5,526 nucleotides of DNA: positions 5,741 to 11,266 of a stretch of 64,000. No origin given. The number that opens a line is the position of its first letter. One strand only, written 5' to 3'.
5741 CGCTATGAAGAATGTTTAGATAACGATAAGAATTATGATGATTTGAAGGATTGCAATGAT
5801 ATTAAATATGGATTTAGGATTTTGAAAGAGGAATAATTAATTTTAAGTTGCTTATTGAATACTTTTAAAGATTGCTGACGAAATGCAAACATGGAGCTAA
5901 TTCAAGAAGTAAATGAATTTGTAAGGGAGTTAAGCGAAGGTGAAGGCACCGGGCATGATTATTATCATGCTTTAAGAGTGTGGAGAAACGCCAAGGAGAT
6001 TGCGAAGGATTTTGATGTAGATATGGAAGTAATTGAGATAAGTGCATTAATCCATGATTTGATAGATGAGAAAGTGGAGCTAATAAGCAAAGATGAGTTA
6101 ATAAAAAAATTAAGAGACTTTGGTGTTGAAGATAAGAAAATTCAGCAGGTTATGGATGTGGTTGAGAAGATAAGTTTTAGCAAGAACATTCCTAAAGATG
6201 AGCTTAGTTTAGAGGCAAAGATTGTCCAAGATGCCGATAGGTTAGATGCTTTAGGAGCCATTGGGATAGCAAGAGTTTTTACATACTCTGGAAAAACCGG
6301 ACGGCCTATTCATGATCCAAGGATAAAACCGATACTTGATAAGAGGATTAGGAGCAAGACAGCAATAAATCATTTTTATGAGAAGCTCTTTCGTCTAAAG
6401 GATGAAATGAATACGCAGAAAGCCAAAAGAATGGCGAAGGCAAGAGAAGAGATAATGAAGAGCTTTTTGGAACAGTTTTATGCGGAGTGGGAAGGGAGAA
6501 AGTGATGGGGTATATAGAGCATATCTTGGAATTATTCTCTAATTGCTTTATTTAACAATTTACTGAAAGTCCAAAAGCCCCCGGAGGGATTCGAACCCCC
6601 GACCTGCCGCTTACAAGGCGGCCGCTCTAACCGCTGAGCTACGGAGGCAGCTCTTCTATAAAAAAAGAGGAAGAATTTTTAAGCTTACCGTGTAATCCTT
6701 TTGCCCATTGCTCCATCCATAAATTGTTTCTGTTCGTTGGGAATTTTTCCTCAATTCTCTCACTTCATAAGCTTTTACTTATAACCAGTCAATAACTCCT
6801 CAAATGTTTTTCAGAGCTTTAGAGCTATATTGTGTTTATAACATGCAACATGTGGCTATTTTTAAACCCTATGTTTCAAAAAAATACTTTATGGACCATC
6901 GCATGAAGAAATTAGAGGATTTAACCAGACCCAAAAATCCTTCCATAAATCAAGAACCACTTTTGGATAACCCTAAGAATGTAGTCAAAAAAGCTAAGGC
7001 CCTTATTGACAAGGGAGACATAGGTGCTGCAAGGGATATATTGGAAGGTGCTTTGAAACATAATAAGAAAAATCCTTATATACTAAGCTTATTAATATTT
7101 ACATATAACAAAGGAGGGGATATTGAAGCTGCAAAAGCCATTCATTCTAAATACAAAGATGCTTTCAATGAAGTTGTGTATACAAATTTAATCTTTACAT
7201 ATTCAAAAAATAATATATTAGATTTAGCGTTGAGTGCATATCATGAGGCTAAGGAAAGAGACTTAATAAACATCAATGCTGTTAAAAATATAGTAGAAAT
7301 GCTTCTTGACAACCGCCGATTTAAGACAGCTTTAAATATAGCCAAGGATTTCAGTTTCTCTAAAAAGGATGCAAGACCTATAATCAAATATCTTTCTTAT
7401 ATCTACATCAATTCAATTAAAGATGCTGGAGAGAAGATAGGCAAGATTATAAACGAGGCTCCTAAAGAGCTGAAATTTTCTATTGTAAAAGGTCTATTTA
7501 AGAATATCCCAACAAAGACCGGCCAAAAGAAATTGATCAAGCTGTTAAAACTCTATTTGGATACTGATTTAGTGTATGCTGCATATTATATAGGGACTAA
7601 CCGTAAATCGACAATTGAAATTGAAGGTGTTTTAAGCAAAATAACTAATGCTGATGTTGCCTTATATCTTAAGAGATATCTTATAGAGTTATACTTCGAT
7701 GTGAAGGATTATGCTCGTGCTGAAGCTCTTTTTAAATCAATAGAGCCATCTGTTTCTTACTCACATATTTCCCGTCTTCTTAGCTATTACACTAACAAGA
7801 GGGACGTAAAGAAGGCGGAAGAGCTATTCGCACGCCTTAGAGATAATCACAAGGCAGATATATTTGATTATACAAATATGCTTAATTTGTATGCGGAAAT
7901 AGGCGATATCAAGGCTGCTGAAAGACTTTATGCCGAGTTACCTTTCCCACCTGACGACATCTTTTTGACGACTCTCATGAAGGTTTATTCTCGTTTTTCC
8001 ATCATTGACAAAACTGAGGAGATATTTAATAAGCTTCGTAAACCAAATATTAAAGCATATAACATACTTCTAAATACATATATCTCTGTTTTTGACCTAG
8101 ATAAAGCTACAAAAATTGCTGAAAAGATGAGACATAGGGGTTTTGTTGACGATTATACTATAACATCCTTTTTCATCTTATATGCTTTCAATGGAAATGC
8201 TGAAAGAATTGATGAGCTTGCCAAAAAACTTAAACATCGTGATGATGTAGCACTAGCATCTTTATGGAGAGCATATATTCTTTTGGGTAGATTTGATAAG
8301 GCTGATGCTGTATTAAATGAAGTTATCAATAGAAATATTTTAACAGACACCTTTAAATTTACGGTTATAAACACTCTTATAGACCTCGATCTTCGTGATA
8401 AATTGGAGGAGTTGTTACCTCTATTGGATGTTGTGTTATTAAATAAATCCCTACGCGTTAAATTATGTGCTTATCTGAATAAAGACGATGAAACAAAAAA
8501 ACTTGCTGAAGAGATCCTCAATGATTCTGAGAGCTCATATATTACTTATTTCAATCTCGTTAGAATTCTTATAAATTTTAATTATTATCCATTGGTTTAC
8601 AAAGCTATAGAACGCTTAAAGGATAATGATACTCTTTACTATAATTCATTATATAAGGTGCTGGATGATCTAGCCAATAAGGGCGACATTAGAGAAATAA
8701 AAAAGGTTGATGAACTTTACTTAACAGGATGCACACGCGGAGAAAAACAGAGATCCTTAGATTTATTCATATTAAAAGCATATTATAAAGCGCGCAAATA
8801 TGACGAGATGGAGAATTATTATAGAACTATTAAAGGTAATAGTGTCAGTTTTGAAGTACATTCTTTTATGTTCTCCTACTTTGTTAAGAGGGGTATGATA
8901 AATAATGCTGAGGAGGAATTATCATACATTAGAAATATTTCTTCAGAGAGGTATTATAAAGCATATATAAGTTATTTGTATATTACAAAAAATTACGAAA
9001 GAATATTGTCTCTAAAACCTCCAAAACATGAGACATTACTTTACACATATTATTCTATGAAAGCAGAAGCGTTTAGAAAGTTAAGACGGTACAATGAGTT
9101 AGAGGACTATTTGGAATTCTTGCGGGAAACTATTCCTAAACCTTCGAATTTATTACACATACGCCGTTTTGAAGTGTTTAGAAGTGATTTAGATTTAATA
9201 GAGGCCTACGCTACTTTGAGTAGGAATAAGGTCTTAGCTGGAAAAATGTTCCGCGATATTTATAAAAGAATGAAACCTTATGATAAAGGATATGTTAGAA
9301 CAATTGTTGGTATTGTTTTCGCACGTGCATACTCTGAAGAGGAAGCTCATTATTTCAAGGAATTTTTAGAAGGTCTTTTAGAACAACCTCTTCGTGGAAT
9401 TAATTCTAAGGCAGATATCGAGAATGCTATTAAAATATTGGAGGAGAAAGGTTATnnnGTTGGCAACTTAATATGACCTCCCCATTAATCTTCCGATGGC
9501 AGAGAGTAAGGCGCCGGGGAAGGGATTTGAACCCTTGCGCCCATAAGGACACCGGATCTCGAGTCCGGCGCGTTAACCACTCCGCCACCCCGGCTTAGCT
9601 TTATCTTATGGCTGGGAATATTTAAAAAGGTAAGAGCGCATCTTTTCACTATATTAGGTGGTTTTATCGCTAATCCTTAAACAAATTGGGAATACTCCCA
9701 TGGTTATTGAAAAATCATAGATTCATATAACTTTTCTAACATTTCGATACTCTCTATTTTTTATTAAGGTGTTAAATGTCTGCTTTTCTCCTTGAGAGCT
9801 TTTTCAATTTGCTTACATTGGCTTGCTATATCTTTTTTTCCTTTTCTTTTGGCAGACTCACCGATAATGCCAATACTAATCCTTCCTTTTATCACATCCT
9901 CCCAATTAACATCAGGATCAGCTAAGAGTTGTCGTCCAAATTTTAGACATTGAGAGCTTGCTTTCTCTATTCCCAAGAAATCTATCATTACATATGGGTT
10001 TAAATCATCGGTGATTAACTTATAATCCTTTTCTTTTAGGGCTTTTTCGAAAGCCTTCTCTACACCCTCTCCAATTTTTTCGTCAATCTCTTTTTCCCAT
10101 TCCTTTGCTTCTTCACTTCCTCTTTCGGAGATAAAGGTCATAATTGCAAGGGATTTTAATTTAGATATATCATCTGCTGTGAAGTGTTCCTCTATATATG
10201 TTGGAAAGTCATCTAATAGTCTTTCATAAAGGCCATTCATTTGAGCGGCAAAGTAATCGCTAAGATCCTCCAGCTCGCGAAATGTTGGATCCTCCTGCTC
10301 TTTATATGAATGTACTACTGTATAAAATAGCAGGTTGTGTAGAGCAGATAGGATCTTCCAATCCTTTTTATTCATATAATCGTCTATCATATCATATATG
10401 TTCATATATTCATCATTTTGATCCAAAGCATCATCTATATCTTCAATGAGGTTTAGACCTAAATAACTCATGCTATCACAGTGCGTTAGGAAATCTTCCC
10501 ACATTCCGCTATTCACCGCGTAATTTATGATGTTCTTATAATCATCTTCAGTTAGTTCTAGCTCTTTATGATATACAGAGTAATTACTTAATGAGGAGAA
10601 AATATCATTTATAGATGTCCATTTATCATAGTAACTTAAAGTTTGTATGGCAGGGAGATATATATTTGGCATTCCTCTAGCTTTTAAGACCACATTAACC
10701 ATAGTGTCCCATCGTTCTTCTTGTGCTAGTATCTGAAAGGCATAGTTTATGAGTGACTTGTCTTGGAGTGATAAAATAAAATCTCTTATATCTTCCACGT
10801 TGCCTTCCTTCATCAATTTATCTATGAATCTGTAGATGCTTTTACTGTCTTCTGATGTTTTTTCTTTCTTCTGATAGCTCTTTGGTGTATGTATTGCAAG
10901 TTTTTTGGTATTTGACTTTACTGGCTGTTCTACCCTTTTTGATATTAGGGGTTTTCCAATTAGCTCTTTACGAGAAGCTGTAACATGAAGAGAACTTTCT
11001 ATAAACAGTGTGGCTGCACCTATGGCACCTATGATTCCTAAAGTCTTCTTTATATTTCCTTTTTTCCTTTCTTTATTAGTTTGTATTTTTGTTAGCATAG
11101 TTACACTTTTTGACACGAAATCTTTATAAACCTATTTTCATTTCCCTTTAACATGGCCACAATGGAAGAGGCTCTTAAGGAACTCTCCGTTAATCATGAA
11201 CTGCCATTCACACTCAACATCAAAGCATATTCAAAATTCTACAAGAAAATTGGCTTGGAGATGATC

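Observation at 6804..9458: Archaeal pentatricopeptide-repeat-like protein sitting alone between two tRNA genes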

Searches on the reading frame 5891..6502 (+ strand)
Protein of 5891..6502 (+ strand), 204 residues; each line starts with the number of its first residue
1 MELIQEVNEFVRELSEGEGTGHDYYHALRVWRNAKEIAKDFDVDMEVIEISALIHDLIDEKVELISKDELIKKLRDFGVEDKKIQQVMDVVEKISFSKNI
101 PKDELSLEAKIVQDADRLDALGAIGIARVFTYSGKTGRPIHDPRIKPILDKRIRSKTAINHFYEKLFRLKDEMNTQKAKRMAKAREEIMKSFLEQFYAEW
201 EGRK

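Call 4: search_protein_families(library=pfam, proteins=[window:5891-6502:+], max_evalue=1)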
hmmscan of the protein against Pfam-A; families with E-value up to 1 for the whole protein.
window:5891-6502:+ (204 aa): 6 families
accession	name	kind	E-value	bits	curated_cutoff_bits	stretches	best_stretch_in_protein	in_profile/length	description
PF01966.28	HD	-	3.7e-11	43.8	22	1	24-120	2-115/116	HD domain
PF17959.7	EF-hand_14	-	0.0024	18.6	23.7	1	51-102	2-56/90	EF-hand domain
PF18305.6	DNA_pol_A_exoN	-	0.0056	17.4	23.5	1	32-91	24-83/87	3' to 5' exonuclease C-terminal domain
PF14747.11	DUF4473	-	0.0065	17.4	25.9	0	66-104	3-45/78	Domain of unknown function (DUF4473)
PF04760.21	IF2_N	-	0.2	11.9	25.3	1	66-88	16-38/53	Translation initiation factor IF-2, N-terminal region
PF20701.3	HetE-N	-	0.21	12.3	25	1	50-119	9-75/102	Het-E N-terminal domain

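Call 85: search_protein_families(library=padloc, proteins=[window:5891-6502:+], max_evalue=0.01)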
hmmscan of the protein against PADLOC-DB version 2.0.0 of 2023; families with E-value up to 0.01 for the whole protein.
window:5891-6502:+ (204 aa): 0 families

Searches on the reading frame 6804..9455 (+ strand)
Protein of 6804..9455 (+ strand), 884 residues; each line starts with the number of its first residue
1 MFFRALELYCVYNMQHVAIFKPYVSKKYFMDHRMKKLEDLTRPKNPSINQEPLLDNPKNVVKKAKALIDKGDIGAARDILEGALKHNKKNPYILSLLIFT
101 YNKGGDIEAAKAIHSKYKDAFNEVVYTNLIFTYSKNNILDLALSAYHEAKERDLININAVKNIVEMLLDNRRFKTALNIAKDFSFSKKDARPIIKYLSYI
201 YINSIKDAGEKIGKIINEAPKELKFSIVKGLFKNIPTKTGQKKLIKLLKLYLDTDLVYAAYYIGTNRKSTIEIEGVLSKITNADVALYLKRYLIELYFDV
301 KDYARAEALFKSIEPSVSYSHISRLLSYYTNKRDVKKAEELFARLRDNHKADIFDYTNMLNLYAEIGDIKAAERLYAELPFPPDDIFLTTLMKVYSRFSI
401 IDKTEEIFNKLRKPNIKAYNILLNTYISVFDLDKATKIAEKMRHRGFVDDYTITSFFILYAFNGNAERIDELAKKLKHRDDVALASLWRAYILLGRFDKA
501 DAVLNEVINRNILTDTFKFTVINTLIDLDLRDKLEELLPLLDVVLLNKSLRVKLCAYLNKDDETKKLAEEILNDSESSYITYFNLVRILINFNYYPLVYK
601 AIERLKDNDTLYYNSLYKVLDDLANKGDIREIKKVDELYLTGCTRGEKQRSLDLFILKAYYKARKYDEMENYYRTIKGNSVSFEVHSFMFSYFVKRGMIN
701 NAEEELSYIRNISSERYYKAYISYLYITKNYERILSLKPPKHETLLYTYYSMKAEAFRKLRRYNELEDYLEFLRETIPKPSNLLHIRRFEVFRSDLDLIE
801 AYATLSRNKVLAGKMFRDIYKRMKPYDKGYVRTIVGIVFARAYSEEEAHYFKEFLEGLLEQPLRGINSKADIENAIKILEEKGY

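Call 4: search_protein_families(library=pfam, proteins=[window:6804-9455:+], max_evalue=1)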
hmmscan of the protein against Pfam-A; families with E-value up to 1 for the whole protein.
window:6804-9455:+ (884 aa): 13 families
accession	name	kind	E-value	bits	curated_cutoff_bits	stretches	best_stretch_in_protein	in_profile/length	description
PF13041.12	PPR_2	-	7.9e-16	58.3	30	3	414-457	1-45/50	PPR repeat family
PF01535.26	PPR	-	2.3e-15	56.1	25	0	418-447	2-31/31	PPR repeat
PF14559.12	TPR_19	-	9.8e-11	42.3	25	2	67-113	1-47/68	Tetratricopeptide repeat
PF13428.12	TPR_14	-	1.6e-09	37.9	23.5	1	62-97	6-41/44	Tetratricopeptide repeat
PF13812.12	PPR_3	-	0.00072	20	25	2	413-446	12-45/63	Pentatricopeptide repeat domain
PF17177.10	PPR_long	-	0.0021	17.9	27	1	388-477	92-186/211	Pentacotripeptide-repeat region of PRORP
PF23914.1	TPR_CcmH_CycH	-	0.004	17.4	42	1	64-118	91-148/158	Cytochrome c-type biogenesis protein H TPR domain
PF12854.13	PPR_1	-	0.023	14.9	23.8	0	413-443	4-34/34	PPR repeat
PF10938.13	YfdX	-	0.026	14.9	26.6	0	58-84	114-140/149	YfdX protein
PF01196.24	Ribosomal_L17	-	0.088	14.1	27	0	802-834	48-79/97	Ribosomal protein L17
PF24603.1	TPR_30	-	0.098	13.5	29.7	0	293-378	11-97/100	Tetratricopeptide repeat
PF07721.20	TPR_4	-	0.33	12.1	27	0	489-504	9-24/26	Tetratricopeptide repeat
PF02252.23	PA28_C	-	0.76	10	20.9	1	746-776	72-102/145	Proteasome activator PA28, C-terminal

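Call 5: search_protein_families(library=ncbifam, proteins=[window:6804-9455:+], max_evalue=1)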
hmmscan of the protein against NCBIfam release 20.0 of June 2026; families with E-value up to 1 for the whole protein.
window:6804-9455:+ (884 aa): 8 families
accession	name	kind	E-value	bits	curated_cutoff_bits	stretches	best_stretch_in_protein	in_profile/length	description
TIGR00756.2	PPR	repeat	1.2e-18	65.9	20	1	418-448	2-32/35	pentatricopeptide repeat protein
TIGR02917.1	PEP_TPR_lipo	equivalog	2.7e-07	28.9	312.2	1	55-378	463-795/899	XrtA/PEP-CTERM system TPR-repeat protein PrsT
NF008755.0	PRK11788.1-3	equivalog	5.1e-06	26.1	430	1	388-502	111-228/388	lipopolysaccharide assembly protein LapB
TIGR03939.1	PGA_TPR_OMP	equivalog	6.6e-05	21.3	366.65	1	59-202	25-165/800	poly-beta-1,6 N-acetyl-D-glucosamine export porin PgaA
TIGR00540.1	TPR_hemY_coli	hypoth_equivalog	0.00022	20.1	142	1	61-113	156-208/385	heme biosynthesis-associated TPR protein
TIGR02521.1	type_IV_pilW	equivalog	0.00029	20.5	154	1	60-113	34-87/234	type IV pilus biogenesis/stability protein PilW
TIGR03504.1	FimV_Cterm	subfamily_domain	0.00039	20.4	30.65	1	64-87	6-29/44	FimV/HubP family polar landmark protein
NF008757.0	PRK11788.1-5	equivalog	0.0025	17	363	0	122-195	106-177/388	lipopolysaccharide assembly protein LapB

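Call 7: find_homologous_proteins(query=window:6804-9455:+, region=1-884)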
Query window:6804-9455:+, residues 1-884 (884 aa): 4 proteins with E <= 0.001 among 8000 candidates.
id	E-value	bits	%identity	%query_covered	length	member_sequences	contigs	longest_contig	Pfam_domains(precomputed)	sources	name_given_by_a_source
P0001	0.0e+0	1928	100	100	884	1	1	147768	PF14559.13,PF13041.13,PF01535.27,PF13428.13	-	-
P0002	2.6e-13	67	31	15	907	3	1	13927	PF14559.13,PF17177.11,PF13041.13,PF12854.14,PF01535.27,PF13428.13,PF13812.13,PF23276.3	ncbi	-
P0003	9.1e-9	52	23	14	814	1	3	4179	PF17177.11,PF13041.13,PF20431.5,PF12854.14,PF17049.11,PF01535.27,PF13428.13,PF13812.13,PF23276.3,PF14432.13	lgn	-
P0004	2.7e-8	51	22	21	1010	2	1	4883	PF17177.11,PF13041.13,PF20431.5,PF12854.14,PF01535.27,PF13428.13,PF13812.13,PF23276.3,PF14432.13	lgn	-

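Call 29: find_encoding_contigs(protein=P0002, flank=7000, max_places=2)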
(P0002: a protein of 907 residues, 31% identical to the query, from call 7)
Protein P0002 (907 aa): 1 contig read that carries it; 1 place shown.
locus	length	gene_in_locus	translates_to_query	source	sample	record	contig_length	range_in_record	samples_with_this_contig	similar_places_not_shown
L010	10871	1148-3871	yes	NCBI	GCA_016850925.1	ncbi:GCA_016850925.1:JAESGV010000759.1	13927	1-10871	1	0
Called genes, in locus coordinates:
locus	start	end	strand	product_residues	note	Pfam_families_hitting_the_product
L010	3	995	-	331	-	?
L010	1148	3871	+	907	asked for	PF12854:PPR_1 (faint), PF17177:PPR_long (faint), PF13428:TPR_14 (faint), PF14559:TPR_19 (faint), PF13041:PPR_2, PF01535:PPR (weak), PF13812:PPR_3 (weak), PF13041:PPR_2, +1 more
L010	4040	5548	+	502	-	PF12895:ANAPC3 (faint), PF13371:TPR_9 (faint), PF13432:TPR_16 (faint), PF00515:TPR_1 (faint), PF07719:TPR_2 (faint), PF13174:TPR_6 (faint), PF13424:TPR_12 (weak), PF12937:F-box-like, +3 more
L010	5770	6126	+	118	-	PF00067:p450 (weak)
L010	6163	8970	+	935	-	PF00067:p450, PF00258:Flavodoxin_1, PF00667:FAD_binding_1, PF00175:NAD_binding_1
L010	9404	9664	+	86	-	-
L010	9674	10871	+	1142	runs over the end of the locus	PF02449:Glyco_hydro_42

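Call 85: search_protein_families(library=padloc, proteins=[window:6804-9455:+], max_evalue=0.01)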
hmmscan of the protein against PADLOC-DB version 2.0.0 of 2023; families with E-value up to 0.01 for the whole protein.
window:6804-9455:+ (884 aa): 1 family
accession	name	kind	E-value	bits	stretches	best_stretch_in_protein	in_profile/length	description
PDLC01795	CARF1--CARF_HEPN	-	0.0024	15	1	61-180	209-311/449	-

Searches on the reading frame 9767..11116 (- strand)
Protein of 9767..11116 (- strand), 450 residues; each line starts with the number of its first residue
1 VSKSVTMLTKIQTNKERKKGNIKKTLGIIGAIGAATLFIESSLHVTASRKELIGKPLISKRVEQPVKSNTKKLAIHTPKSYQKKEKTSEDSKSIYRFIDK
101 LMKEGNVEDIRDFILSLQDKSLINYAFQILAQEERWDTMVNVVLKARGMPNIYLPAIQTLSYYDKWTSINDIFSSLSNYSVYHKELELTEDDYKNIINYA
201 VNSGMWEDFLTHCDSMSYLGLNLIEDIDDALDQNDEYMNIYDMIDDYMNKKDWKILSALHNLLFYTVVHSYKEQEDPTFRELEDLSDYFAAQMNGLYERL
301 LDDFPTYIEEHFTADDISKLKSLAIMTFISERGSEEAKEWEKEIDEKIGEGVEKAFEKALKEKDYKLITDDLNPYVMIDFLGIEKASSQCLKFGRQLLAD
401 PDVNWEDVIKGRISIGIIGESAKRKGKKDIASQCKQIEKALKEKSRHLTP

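Call 4: search_protein_families(library=pfam, proteins=[window:9767-11116:-], max_evalue=1)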
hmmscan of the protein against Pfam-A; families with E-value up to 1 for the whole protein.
window:9767-11116:- (450 aa): 3 families
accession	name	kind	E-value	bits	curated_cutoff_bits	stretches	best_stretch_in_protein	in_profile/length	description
PF05167.17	DUF711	-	0.033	13.4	25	1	70-149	62-146/413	Uncharacterised ACR (DUF711)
PF11081.13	Adeno_L433K_22K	-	0.089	13.4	19.2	1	132-188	93-149/168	Adenovirus L4-33K/L4-22K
PF08858.15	IDEAL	-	0.39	10.9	22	0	223-236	14-27/37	IDEAL domain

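Call 5: search_protein_families(library=ncbifam, proteins=[window:9767-11116:-], max_evalue=1)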
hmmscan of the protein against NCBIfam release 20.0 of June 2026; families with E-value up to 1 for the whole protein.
window:9767-11116:- (450 aa): 2 families
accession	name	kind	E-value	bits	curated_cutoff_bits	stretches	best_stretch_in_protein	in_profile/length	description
NF053556.1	prodigi_MAP_PigB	equivalog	0.059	11.7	850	1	259-381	278-393/659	prodigiosin MAP biosynthesis oxidoreductase PigB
TIGR03045.1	PS_II_C550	equivalog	0.097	12.3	177.75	1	162-200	106-144/159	photosystem II cytochrome c-550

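Call 85: search_protein_families(library=padloc, proteins=[window:9767-11116:-], max_evalue=0.01)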
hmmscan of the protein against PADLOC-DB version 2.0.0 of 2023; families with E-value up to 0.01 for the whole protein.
window:9767-11116:- (450 aa): 0 families
